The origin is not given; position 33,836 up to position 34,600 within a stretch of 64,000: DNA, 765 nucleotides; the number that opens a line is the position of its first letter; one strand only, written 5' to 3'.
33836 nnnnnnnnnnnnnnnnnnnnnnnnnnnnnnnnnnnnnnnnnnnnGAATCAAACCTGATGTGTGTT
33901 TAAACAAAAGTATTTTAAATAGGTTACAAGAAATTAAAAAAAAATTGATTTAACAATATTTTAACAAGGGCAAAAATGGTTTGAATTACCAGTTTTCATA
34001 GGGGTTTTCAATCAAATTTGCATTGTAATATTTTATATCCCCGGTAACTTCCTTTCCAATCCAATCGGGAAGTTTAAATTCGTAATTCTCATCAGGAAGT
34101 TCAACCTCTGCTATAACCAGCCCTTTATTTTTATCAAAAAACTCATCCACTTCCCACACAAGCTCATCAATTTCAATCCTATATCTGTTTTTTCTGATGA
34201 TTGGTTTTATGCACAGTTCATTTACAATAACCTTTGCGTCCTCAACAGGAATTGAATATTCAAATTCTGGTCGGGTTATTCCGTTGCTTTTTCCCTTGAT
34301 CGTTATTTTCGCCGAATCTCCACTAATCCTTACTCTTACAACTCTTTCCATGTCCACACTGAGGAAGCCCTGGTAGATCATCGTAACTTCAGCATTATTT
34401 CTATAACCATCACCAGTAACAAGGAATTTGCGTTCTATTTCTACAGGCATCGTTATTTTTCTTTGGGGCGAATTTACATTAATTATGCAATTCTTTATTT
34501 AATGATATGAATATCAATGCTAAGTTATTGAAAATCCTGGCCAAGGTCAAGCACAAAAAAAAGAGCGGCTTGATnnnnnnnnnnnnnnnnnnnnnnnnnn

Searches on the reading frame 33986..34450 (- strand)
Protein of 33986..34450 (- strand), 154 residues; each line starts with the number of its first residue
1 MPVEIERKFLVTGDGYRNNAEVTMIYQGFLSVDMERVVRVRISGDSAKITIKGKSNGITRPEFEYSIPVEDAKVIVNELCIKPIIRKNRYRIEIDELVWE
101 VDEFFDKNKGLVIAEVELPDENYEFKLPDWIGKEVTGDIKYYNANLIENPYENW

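Call 10: search_protein_families(library=pfam, proteins=[window:33986-34450:-])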
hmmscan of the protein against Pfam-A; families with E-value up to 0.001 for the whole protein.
window:33986-34450:- (154 aa): 1 family
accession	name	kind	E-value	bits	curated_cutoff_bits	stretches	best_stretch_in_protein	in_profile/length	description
PF01928.26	CYTH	-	9.4e-14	52.1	23.2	1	4-143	3-171/179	CYTH domain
